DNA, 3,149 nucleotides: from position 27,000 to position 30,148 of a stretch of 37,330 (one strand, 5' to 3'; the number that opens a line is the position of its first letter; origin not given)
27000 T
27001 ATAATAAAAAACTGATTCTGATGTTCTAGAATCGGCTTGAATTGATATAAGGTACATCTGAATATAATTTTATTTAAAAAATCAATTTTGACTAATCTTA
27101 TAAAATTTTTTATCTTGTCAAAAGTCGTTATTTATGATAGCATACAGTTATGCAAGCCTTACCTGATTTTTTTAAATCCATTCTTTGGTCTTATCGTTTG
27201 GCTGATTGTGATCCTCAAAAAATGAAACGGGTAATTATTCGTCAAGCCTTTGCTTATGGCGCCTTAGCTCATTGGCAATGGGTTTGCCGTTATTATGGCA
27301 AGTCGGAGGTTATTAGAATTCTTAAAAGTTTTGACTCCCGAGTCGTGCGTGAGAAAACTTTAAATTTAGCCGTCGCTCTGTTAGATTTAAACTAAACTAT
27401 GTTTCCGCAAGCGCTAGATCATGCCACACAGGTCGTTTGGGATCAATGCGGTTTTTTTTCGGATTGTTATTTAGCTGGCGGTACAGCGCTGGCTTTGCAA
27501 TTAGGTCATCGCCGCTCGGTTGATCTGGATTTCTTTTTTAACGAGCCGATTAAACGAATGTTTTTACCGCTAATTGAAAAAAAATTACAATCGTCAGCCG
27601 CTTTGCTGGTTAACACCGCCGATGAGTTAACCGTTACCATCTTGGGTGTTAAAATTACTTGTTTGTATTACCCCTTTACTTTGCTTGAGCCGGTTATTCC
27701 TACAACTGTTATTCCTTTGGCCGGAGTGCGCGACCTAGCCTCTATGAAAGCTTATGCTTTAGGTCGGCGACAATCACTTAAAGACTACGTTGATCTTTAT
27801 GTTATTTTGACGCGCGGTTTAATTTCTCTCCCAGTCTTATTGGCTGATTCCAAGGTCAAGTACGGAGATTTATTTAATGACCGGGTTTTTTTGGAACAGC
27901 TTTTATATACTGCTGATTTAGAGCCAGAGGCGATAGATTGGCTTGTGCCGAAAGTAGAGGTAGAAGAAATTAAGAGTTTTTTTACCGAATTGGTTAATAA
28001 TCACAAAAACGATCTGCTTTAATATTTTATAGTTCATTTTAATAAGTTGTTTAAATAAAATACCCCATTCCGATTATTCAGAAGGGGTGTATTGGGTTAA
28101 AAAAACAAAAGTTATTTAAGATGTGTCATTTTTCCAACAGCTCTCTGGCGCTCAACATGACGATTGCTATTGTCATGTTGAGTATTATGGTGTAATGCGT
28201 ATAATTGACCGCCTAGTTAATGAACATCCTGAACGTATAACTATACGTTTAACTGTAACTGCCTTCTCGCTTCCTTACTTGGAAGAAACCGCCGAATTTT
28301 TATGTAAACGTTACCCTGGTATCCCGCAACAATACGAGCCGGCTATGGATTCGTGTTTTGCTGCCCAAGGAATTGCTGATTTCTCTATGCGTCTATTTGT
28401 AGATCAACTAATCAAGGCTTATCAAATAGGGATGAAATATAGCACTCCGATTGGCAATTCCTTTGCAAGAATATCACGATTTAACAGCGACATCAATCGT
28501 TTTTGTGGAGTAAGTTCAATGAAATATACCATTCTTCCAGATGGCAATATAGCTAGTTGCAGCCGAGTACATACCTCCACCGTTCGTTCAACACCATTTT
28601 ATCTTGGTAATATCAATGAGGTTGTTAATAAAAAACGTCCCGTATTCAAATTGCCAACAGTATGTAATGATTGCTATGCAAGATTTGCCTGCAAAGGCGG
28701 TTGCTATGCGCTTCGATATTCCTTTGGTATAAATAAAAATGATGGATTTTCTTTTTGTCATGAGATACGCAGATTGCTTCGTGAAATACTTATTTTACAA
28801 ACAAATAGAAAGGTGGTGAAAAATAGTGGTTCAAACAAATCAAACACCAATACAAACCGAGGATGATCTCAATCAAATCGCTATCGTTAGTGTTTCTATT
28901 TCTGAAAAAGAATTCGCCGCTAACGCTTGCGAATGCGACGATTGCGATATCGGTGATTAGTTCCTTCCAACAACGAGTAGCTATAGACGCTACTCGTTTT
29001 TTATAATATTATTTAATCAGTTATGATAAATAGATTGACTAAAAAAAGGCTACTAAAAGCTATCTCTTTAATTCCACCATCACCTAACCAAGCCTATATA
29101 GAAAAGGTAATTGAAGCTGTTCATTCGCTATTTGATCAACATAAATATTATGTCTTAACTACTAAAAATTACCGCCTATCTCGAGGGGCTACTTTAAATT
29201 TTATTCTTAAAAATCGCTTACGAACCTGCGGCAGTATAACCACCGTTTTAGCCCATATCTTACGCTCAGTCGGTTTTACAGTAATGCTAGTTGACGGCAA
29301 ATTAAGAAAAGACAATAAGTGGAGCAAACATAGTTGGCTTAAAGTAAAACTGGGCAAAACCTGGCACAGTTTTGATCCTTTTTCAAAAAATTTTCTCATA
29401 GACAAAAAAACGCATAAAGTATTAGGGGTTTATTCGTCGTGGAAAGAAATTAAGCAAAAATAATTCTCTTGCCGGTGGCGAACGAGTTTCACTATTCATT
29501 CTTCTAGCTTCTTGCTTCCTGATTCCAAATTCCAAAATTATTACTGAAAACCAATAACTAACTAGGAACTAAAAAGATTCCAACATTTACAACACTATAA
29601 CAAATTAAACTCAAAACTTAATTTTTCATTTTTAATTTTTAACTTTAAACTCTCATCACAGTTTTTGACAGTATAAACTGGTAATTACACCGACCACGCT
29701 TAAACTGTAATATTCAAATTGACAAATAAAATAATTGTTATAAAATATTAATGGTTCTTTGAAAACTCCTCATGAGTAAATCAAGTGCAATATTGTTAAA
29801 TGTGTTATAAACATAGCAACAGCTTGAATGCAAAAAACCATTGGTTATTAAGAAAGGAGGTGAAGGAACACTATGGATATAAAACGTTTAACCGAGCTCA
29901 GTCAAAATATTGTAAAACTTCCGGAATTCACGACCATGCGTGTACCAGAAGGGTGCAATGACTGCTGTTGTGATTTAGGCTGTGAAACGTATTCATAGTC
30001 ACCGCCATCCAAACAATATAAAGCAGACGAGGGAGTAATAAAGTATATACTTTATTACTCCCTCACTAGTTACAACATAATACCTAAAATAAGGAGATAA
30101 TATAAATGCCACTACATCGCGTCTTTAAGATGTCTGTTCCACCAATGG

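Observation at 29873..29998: P1: unannotated 41-aa peptide with five Cys in its last 14 residues, directly upstream of an rSAM/SPASM gene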

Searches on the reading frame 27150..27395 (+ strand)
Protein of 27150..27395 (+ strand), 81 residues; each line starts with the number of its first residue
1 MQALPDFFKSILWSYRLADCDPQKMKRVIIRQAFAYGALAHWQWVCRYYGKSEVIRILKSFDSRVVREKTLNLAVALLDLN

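Call 5: search_protein_families(library=pfam, proteins=[window:27150-27395:+], max_evalue=0.01)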
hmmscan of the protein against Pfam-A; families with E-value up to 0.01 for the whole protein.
window:27150-27395:+ (81 aa): 1 family
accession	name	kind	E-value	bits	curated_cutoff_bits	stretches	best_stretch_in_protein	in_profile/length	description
PF21956.1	DUF6922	-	1e-11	44.5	27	1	7-58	1-52/52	Family of unknown function (DUF6922)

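Call 6: search_protein_families(library=ncbifam, proteins=[window:27150-27395:+], max_evalue=0.01)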
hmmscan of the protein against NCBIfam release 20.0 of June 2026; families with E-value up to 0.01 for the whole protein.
window:27150-27395:+ (81 aa): 0 families

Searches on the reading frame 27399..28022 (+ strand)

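Call 5: search_protein_families(library=pfam, proteins=[window:27399-28022:+], max_evalue=0.01)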
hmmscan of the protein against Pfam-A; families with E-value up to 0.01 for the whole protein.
window:27399-28022:+ (207 aa): 1 family
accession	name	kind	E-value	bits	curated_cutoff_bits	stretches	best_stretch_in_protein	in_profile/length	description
PF08843.17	AbiEii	-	1.1e-12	48.9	22.5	2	18-62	10-55/238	Nucleotidyl transferase AbiEii toxin, Type IV TA system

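Call 6: search_protein_families(library=ncbifam, proteins=[window:27399-28022:+], max_evalue=0.01)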
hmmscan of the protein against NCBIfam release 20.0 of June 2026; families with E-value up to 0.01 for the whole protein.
window:27399-28022:+ (207 aa): 0 families

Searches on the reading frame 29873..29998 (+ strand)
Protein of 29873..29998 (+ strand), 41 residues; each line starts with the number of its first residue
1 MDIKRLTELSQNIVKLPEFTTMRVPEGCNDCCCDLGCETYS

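Call 5: search_protein_families(library=pfam, proteins=[window:29873-29998:+], max_evalue=0.01)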
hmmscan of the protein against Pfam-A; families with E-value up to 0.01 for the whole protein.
window:29873-29998:+ (41 aa): 0 families

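Call 6: search_protein_families(library=ncbifam, proteins=[window:29873-29998:+], max_evalue=0.01)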
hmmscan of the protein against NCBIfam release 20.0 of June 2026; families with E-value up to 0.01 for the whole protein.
window:29873-29998:+ (41 aa): 0 families

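Call 8: find_homologous_proteins(query=window:29873-29995:+, max_evalue=10)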
Query seq(41 aa) (41 aa): 2 proteins with E <= 10 among 2 candidates.
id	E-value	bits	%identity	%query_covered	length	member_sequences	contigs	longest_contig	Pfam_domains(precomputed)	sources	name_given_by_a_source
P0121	1.1e-21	91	100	100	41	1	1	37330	-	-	-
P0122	5.4e-9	52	60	98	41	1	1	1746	-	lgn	-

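Call 10: find_encoding_contigs(protein=P0122, flank=5000)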
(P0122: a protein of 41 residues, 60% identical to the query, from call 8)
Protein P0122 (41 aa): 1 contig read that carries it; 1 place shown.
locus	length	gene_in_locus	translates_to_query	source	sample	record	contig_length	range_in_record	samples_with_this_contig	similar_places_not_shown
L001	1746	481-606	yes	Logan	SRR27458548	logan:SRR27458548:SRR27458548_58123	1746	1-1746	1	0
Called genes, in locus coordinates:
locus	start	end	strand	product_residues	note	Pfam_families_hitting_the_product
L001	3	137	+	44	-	?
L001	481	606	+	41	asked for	-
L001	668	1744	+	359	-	?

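Call 42: search_protein_representatives(alignment_id=A2)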
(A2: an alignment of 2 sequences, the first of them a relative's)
Query: 2 sequences, 41 profile positions. Proteins with E-value up to 0.001 (for the whole library): 8; up to 1e-10: 3; up to 1e-30: 0. The best 8 are listed.
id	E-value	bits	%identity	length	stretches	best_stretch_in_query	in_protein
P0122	3.8e-24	100.4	-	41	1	1-41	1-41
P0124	2.9e-11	59.2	-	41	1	1-41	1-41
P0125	2.9e-11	59.2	-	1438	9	8-22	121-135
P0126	9.4e-10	54.3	-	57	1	1-40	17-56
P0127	1.8e-05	40.6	-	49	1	4-40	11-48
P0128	3.6e-05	39.7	-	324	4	14-32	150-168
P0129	2.9e-04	36.8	-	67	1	12-40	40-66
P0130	8.1e-04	35.3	-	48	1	2-41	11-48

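Call 69: search_protein_families(library=ncbifam, alignment_id=A4, max_evalue=10)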
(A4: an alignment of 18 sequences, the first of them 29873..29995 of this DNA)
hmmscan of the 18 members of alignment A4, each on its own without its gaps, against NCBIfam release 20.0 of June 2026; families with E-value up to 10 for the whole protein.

A. member 1, window:29873-29995:+ (41 aa): 0 families

B. families by the number of members that match (of 18 scanned): 1 family
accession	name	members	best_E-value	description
NF003243.0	PRK04201.1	1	0.13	zinc transporter ZupT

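Call 70: search_protein_families(library=pfam, alignment_id=A4, max_evalue=10)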
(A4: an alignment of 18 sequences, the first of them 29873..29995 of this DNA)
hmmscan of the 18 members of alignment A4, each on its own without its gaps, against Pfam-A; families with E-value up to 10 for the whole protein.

A. member 1, window:29873-29995:+ (41 aa): 0 families

B. families by the number of members that match (of 18 scanned): 0 families

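Call 71: find_encoding_contigs(protein=P0121, flank=2000, max_places=3)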
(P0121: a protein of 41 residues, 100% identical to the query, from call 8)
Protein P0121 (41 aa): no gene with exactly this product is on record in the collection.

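Call 72: list_cluster_members(proteins=[P0122, P0124, P0126, P0127, P0129, P0130, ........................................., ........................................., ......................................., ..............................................])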
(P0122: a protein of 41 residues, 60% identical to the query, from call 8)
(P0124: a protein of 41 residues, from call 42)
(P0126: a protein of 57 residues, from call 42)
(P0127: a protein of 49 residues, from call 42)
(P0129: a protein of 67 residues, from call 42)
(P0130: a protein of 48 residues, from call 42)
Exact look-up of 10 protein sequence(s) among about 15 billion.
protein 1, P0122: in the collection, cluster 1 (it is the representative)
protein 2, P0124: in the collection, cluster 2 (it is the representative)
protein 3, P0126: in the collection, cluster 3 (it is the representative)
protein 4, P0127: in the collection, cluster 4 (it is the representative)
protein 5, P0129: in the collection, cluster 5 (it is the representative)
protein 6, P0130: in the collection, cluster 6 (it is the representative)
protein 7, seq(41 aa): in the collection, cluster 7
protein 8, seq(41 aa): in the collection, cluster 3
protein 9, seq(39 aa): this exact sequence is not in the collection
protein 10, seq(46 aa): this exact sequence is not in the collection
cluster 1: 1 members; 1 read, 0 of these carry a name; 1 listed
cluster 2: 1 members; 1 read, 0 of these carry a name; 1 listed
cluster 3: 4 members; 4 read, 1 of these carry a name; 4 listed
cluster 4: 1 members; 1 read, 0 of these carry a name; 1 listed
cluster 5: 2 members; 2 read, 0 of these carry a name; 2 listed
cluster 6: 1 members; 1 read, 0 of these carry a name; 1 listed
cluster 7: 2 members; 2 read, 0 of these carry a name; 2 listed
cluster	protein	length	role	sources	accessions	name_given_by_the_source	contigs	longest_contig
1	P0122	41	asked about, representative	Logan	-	-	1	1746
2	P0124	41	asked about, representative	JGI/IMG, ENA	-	-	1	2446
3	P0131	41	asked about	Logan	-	-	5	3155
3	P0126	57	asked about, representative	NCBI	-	-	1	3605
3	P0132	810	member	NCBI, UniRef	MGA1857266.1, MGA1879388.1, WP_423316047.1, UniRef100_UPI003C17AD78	MFS transporter [Azospirillum sp. 11R-A] | MFS transporter n=1 Tax=Azospirillum sp. 11R-A TaxID=3111634 RepID=UPI003C17AD78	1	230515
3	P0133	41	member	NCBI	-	-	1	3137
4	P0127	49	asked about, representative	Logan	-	-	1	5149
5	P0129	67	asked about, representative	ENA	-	-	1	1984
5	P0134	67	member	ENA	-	-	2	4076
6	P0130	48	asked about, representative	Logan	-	-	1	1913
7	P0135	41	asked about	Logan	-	-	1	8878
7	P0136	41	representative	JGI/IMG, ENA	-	-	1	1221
